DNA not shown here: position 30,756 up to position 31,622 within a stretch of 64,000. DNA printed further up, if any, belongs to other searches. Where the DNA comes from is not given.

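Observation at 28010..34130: Intact ATPase plus small nuclease-like pair embedded in a heavily decayed Type III R-M locus: candidate defence module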

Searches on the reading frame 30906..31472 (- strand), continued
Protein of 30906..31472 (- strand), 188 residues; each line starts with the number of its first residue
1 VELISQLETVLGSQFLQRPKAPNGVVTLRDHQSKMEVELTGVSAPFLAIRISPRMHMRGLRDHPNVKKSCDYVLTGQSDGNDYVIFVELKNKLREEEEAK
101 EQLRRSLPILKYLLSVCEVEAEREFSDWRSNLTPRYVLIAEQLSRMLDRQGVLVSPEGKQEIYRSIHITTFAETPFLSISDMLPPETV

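Call 66: get_annotated_region(hit=H34, flank=7000)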
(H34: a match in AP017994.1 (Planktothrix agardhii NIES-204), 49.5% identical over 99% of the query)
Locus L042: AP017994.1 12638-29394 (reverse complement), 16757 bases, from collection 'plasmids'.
description: Planktothrix agardhii NIES-204 plasmid plasmid3 DNA, complete sequence
organism: Planktothrix agardhii NIES-204 (NCBI taxid 282423)
taxonomy: Bacteria; Cyanobacteriota; Cyanophyceae; Oscillatoriales; Microcoleaceae; Planktothrix; Planktothrix agardhii; Planktothrix agardhii NIES-204
host: -; source: -; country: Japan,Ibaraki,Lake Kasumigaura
typing (MOB-suite, as given by PLSDB): non-mobilizable
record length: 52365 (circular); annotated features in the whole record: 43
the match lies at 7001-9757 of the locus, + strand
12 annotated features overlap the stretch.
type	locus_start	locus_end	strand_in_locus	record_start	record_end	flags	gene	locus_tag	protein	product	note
CDS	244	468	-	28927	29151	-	-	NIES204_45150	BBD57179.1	hypothetical protein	-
CDS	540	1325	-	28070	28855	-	-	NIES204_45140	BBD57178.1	SNase-like nuclease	-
CDS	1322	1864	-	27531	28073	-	-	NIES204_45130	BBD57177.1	hypothetical protein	-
CDS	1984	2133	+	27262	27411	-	-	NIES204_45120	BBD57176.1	putative MerR family transcriptional regulator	-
CDS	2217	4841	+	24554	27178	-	-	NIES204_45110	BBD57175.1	DNA methylase, putative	-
CDS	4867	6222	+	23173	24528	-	-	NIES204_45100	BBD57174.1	hypothetical protein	-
CDS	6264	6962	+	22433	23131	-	-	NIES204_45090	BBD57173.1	hypothetical protein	-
CDS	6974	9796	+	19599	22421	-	-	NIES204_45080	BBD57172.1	hypothetical protein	-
CDS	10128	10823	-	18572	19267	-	-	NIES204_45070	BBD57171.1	phage integrase family protein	-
CDS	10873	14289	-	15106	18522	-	-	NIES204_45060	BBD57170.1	hypothetical protein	-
CDS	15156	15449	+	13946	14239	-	-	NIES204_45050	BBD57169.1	HNH endonuclease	-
CDS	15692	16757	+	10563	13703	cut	-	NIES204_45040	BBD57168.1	helicase domain protein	-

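Call 67: get_annotated_region(hit=H35, flank=7000)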
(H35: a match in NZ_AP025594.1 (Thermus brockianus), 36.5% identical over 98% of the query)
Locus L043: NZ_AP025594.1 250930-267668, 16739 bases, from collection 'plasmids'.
description: Thermus brockianus strain SNM4-1 plasmid pTbrSNM4-1b, complete sequence
organism: Thermus brockianus (NCBI taxid 56956)
taxonomy: Bacteria; Deinococcota; Deinococci; Thermales; Thermaceae; Thermus; Thermus brockianus
host: -; source: -; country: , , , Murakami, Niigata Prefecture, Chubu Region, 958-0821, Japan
typing (MOB-suite, as given by PLSDB): non-mobilizable; replicon rep_cluster_1052
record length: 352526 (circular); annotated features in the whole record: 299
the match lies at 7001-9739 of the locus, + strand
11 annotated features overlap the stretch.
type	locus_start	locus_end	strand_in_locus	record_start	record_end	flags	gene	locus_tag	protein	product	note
CDS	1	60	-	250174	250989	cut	-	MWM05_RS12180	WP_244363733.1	carbohydrate ABC transporter permease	GO:0008643 - carbohydrate transport [Evidence IEA]; GO:0055085 - transmembrane transport [Evidence IEA]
CDS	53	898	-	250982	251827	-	-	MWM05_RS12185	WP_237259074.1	sugar ABC transporter permease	-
CDS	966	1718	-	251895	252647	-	-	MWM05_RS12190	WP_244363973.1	sugar phosphate isomerase/epimerase family protein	-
CDS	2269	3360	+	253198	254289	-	-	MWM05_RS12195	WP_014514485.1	IS4 family transposase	-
CDS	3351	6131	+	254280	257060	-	-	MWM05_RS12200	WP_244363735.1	site-specific DNA-methyltransferase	GO:0009307 - DNA restriction-modification system [Evidence IEA]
CDS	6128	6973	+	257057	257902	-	-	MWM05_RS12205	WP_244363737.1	DUF3800 domain-containing protein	-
CDS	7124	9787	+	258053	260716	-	-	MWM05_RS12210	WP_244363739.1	BPTD_3080 family restriction endonuclease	-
CDS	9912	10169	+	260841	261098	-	-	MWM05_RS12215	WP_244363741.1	AbrB/MazE/SpoVT family DNA-binding domain-containing protein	-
CDS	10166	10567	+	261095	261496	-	-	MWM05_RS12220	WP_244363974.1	PIN domain-containing protein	-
CDS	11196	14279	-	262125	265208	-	-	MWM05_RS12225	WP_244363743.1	UvrD-helicase domain-containing protein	-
CDS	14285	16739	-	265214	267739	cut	-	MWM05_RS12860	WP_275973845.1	PD-(D/E)XK nuclease family protein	-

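Call 68: get_annotated_region(hit=H37, flank=7000)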
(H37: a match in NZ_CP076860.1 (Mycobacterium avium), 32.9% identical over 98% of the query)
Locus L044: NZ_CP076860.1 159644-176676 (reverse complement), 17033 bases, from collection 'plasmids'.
description: Mycobacterium avium subsp. hominissuis strain OCU901s_S2_2s plasmid pS2b, complete sequence
organism: Mycobacterium avium (NCBI taxid 439334)
taxonomy: Bacteria; Actinomycetota; Actinomycetes; Mycobacteriales; Mycobacteriaceae; Mycobacterium; Mycobacterium avium
host: -; source: Homo sapiens,sputum; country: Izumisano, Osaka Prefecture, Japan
typing (MOB-suite, as given by PLSDB): mobilizable; relaxase MOBP
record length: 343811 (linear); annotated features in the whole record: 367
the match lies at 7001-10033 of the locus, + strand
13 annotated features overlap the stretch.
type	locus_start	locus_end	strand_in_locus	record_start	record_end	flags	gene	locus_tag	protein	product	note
CDS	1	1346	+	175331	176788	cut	-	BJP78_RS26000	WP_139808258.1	hypothetical protein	-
CDS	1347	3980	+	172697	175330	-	-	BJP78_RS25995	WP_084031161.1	hypothetical protein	-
CDS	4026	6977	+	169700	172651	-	-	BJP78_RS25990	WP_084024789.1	DNA methyltransferase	GO:0006306 - DNA methylation [Evidence IEA]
CDS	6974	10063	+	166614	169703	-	-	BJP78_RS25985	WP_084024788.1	BPTD_3080 family restriction endonuclease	-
CDS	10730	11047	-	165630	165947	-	-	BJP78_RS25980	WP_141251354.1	hypothetical protein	-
CDS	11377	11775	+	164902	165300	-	tnpA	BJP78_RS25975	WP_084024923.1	IS200/IS605 family transposase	-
CDS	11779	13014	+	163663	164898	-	-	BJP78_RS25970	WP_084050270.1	RNA-guided endonuclease TnpB family protein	-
CDS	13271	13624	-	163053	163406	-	-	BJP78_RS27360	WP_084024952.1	hypothetical protein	-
CDS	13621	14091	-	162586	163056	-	-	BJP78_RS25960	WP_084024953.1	hypothetical protein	-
CDS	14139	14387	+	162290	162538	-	-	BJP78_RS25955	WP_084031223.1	hypothetical protein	-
CDS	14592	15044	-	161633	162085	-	-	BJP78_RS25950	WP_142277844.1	hypothetical protein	-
CDS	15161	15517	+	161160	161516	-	-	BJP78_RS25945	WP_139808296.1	hypothetical protein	-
CDS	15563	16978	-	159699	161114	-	-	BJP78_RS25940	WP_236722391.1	serine/threonine-protein kinase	GO:0006468 - protein phosphorylation [Evidence IEA]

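Call 69: search_protein_families(library=padloc, proteins=[L042:4867-6222:+, L042:6264-6962:+, L043:6128-6973:+, L032:4522-7071:+, L032:8515-9942:+, L032:9944-10492:+, L041:3765-6980:+, L041:6986-9772:+], max_evalue=0.001)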
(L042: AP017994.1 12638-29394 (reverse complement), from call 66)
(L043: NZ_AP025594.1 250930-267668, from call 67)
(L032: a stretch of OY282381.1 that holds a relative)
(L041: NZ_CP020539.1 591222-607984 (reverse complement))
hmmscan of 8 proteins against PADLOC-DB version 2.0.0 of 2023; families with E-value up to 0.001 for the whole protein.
L042:4867-6222:+ (451 aa): 89 families (the best 25 are shown)
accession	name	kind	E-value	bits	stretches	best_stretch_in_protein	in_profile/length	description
PDLC03878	NsnB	-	9.1e-52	174.9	1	1-441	1-332/345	-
PDLC04707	PDC-M55A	-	6.9e-44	148.5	1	2-448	3-406/421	-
PDLC04148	HEC-03B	-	6.3e-38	129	1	1-447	1-440/458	-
PDLC02979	AriA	-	2.5e-26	91.4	2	1-105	1-118/373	-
PDLC00065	GajA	-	4.3e-13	46.9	1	2-111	3-116/670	AAA ATPase domain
PDLC00099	GajA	-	6.2e-13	46.6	2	2-108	3-99/626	AAA ATPase domain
PDLC04175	HEC-01A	-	7.5e-13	46.2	1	2-71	6-74/363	-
PDLC04178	HEC-01A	-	1.3e-12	45.5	1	2-58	9-64/399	-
PDLC02980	AriA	-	2.9e-12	45.2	1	24-85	1-61/304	-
PDLC04179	HEC-01A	-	1.4e-11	42.2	1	1-61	1-60/459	-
PDLC02335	AbiLi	-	1.6e-11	41.8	1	1-395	49-245/326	AbiLi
PDLC00069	GajA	-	2.1e-11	41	2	3-47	4-48/687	AAA ATPase domain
PDLC02358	Old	-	2.7e-11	41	1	2-75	4-76/578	Old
PDLC00096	GajA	-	2.8e-11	40.9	2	346-389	290-336/630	AAA ATPase domain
PDLC00070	GajA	-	9.3e-11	39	1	2-46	3-47/596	AAA ATPase domain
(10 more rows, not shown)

L042:6264-6962:+ (232 aa): 0 families

L043:6128-6973:+ (281 aa): 0 families

L032:4522-7071:+ (850 aa): 8 families
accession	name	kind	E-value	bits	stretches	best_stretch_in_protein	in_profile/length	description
PDLC04233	IetS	-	6e-253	839.8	1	1-843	1-851/855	-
PDLC04234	IetS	-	6.2e-148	491.9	1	1-650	1-654/656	-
PDLC02198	IetS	-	3.3e-34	115.9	1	297-842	248-785/795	-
PDLC02197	IetS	-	1e-31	108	1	339-721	292-592/749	-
PDLC02199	IetS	-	4.1e-24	82.8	1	333-560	342-542/826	-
PDLC02201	IetS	-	1.7e-22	77.5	2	489-718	399-582/781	-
PDLC02200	IetS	-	2.2e-12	44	1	340-560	304-491/780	-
PDLC02202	IetS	-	4.6e-11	39.7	1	413-558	393-499/780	-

L032:8515-9942:+ (475 aa): 80 families (the best 25 are shown)
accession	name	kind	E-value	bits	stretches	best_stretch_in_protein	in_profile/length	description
PDLC04033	PD-T4-4_A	-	2.7e-108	361.1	1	14-465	3-455/460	-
PDLC04664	PDC-M47A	-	9.4e-93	309.6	1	15-464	4-456/461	-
PDLC04032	PD-T4-4_A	-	5.7e-71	237.9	2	196-469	190-470/474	-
PDLC02979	AriA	-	4.5e-24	83.9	1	14-389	6-373/373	-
PDLC03878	NsnB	-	7.5e-22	76.5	1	17-417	8-308/345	-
PDLC02980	AriA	-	4.2e-16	57.8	1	258-389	166-303/304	-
PDLC04214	HEC-02A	-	6.4e-13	46.7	2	285-394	180-287/338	-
PDLC02914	ATPase-Toprim_I-B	-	2e-12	45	1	337-414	195-275/443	-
PDLC04213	HEC-02A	-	9e-12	43.2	1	276-393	166-280/337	-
PDLC02981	AriAB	-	7.5e-11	39.4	1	261-391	259-379/694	-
PDLC00096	GajA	-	8.5e-11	39.3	1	283-411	237-361/630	AAA ATPase domain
PDLC02915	ATPase-Toprim_I-B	-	2.6e-10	37.8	1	341-415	252-329/623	-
PDLC00091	GajA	-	3.2e-10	37.5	1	333-416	285-371/627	AAA ATPase domain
PDLC00082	GajA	-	4.7e-10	36.5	1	346-396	374-427/694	AAA ATPase domain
PDLC00065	GajA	-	6e-10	36.5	1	343-411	332-409/670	AAA ATPase domain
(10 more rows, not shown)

L032:9944-10492:+ (182 aa): 4 families
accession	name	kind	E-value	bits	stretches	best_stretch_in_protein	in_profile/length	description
PDLC04665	PDC-M47B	-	1.9e-07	28.9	1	14-112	22-122/202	-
PDLC04668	PDC-M47B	-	4e-06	24.7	1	21-111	26-119/186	-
PDLC04667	PDC-M47B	-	6.6e-05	20.8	1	42-134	19-111/158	-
PDLC00386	SduA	-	0.00065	17.2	0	67-95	133-161/268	DUF4263 domain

L041:3765-6980:+ (1071 aa): 46 families (the best 25 are shown)
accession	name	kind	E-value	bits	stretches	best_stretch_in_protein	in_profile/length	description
PDLC03632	MTase_III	-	1.4e-167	557.6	1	185-1068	72-981/983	Type III methyltransferase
PDLC03636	MTase_III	-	1.2e-36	124.6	3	350-441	94-186/575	Type III methyltransferase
PDLC03354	MTase_II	-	2.5e-35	120.3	2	272-451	61-229/425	Type II methyltransferase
PDLC03644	MTase_III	-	5.9e-32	109.1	1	257-629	24-395/542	Type III methyltransferase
PDLC03634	MTase_III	-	1.3e-29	101.6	1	271-600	94-423/621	Type III methyltransferase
PDLC03635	MTase_III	-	1.1e-28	98.4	2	271-439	218-361/708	Type III methyltransferase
PDLC03633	MTase_III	-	3.2e-28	96.8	2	266-427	72-229/616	Type III methyltransferase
PDLC03371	MTase_II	-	7.3e-25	86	2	560-629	185-254/260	Type II methyltransferase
PDLC03339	MTase_II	-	9.8e-25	85.1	2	565-627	209-271/399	Type II methyltransferase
PDLC03641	MTase_III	-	3.8e-24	83.2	1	268-601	101-426/657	Type III methyltransferase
PDLC03638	MTase_III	-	3.7e-21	73.2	1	350-614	430-664/816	Type III methyltransferase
PDLC03300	MTase_II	-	1.8e-20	71.2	2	293-432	28-168/302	Type II methyltransferase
PDLC03637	MTase_III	-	4.1e-15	53.4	1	271-440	121-277/513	Type III methyltransferase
PDLC03216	MTase_II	-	4.8e-15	53.4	1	568-628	196-256/364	Type II methyltransferase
PDLC03738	oMTase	-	1.3e-14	51.7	1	569-627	207-265/376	orphan methyltransferase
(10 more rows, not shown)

L041:6986-9772:+ (928 aa): 3 families
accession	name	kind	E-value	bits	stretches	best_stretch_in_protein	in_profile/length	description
PDLC03648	REase_III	-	6.3e-12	42.4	1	533-580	312-358/871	Type III restriction enzyme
PDLC02704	PbeA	-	3.2e-05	20.6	1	136-349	276-450/682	PbeA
PDLC03647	REase_III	-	0.00036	16.8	1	533-575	508-550/989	Type III restriction enzyme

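Call 70: find_encoding_contigs(protein=P0040, flank=8000, max_places=2)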
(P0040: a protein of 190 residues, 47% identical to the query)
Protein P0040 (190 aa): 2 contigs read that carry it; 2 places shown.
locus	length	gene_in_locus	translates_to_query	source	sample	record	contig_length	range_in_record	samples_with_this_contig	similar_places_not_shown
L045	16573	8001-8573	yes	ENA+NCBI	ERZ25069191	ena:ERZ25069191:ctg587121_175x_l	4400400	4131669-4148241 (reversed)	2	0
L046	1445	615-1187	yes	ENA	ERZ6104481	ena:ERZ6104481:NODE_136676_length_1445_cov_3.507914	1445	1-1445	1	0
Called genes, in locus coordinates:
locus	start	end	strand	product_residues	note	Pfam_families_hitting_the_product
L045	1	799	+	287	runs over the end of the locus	PF02668:TauD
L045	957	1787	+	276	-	PF00296:Bac_luciferase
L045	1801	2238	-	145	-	PF13577:SnoaL_4, PF12680:SnoaL_2 (weak)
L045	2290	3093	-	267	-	PF00106:adh_short, PF13561:adh_short_C2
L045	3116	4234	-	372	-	PF04909:Amidohydro_2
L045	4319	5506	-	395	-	PF02771:Acyl-CoA_dh_N, PF02770:Acyl-CoA_dh_M, PF00441:Acyl-CoA_dh_1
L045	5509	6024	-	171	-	PF00903:Glyoxalase, PF22677:Ble-like_N (weak), PF13669:Glyoxalase_4 (faint)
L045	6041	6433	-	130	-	PF02627:CMD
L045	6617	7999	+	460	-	PF13175:AAA_15, PF13304:AAA_21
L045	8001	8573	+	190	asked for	-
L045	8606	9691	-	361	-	PF10094:DUF2332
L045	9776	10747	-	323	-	PF02126:PTE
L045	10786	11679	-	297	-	PF02668:TauD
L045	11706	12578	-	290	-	PF00296:Bac_luciferase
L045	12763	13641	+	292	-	PF00296:Bac_luciferase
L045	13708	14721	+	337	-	PF00296:Bac_luciferase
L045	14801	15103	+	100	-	-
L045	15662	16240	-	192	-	PF13707:RloB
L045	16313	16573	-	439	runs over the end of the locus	PF13304:AAA_21, PF13175:AAA_15 (weak)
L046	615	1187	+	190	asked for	-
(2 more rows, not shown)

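Call 71: find_encoding_contigs(protein=P0052, flank=8000, max_places=2)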
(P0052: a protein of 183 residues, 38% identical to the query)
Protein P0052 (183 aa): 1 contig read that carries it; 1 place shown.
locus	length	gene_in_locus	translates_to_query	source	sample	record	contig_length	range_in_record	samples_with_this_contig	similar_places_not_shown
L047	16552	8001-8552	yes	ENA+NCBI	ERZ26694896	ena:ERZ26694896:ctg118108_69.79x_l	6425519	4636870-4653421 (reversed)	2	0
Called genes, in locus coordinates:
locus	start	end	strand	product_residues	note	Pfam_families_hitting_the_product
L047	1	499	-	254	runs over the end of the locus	-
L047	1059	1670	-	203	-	-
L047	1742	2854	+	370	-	-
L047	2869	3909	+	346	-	-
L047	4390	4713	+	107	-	-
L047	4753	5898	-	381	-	PF13173:AAA_14, PF13635:DUF4143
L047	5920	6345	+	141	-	PF02769:AIRS_C (weak)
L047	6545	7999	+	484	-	PF13304:AAA_21, PF13175:AAA_15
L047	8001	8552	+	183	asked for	-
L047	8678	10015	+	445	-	PF19425:Csd3_N2, PF01551:Peptidase_M23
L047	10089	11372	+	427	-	PF06245:DUF1015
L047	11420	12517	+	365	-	PF00266:Aminotran_5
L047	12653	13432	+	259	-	PF01694:Rhomboid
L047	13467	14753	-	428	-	PF01743:PolyA_pol, PF12627:PolyA_pol_RNAbd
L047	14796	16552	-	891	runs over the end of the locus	PF02739:5_3_exonuc_N, PF01367:5_3_exonuc, PF01612:DNA_pol_A_exo1, PF22619:DNA_polI_exo1, PF00476:DNA_pol_A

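Call 72: find_encoding_contigs(protein=P0090, flank=8000, max_places=2)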
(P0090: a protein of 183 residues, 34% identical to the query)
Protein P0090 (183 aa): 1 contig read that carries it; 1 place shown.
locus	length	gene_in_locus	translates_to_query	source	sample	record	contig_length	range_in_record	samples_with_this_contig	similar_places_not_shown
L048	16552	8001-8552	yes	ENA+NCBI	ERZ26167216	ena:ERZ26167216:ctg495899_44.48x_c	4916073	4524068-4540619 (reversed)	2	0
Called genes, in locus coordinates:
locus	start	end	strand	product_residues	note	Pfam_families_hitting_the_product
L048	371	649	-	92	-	PF02604:PhdYeFM_antitox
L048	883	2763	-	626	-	PF13442:Cytochrome_CBB3 (weak), PF01011:PQQ, PF13360:PQQ_2, PF13570:Beta-prop_ACSF4, PF07774:EMC1_C (faint), PF13360:PQQ_2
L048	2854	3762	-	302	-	PF00892:EamA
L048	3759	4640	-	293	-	PF00849:PseudoU_synth_2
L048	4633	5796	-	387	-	PF22020:RlmL_1st, PF02926:THUMP, PF01170:UPF0020, PF02384:N6_Mtase (weak)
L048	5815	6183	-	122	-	PF04237:YjbR (weak)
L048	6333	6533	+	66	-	-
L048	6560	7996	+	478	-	PF13175:AAA_15, PF13304:AAA_21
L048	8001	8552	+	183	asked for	-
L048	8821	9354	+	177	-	PF10137:CAP12-PCTIR_TIR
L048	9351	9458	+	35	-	-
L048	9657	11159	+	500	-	PF00753:Lactamase_B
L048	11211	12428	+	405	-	PF13360:PQQ_2 (weak), PF01011:PQQ (faint), PF13570:Beta-prop_ACSF4 (faint), PF13360:PQQ_2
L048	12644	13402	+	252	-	-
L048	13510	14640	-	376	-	PF08308:PEGA, PF13620:CarboxypepD_reg (faint)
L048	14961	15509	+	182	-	PF07452:CHRD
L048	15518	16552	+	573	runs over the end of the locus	PF01011:PQQ, PF13570:Beta-prop_ACSF4 (faint), PF13360:PQQ_2, PF01011:PQQ, PF13360:PQQ_2 (weak)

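Call 79: list_cluster_members(proteins=[P0121, window:30909-31472:-])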
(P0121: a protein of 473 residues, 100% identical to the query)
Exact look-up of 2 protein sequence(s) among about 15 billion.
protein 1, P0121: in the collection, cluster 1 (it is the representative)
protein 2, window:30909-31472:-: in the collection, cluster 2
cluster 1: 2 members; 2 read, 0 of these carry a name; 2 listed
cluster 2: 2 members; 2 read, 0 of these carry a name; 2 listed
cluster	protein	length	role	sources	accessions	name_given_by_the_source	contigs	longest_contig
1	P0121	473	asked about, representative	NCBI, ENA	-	-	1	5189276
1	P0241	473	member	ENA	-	-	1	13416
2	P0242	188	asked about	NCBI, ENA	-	-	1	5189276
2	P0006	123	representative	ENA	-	-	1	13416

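Call 80: find_encoding_contigs(protein=P0006, flank=10000, max_places=2)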
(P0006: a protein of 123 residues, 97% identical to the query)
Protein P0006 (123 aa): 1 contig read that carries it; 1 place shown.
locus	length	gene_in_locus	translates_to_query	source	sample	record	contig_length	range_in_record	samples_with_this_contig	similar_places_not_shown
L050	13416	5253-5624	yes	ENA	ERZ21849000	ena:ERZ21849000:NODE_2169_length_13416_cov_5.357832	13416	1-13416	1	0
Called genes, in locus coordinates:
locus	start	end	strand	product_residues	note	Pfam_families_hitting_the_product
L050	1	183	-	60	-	?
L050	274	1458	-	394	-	PF02771:Acyl-CoA_dh_N, PF02770:Acyl-CoA_dh_M, PF00441:Acyl-CoA_dh_1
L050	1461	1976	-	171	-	PF00903:Glyoxalase, PF22677:Ble-like_N (weak), PF13669:Glyoxalase_4 (faint)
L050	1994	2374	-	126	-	PF02627:CMD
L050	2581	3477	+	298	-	-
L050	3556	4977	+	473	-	PF13175:AAA_15, PF13304:AAA_21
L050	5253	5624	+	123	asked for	-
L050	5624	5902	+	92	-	-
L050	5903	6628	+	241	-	PF04851:ResIII (weak)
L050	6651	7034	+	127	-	-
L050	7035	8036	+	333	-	-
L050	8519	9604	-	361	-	PF10094:DUF2332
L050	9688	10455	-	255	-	PF02126:PTE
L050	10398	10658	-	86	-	PF02126:PTE (weak)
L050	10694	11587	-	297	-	PF02668:TauD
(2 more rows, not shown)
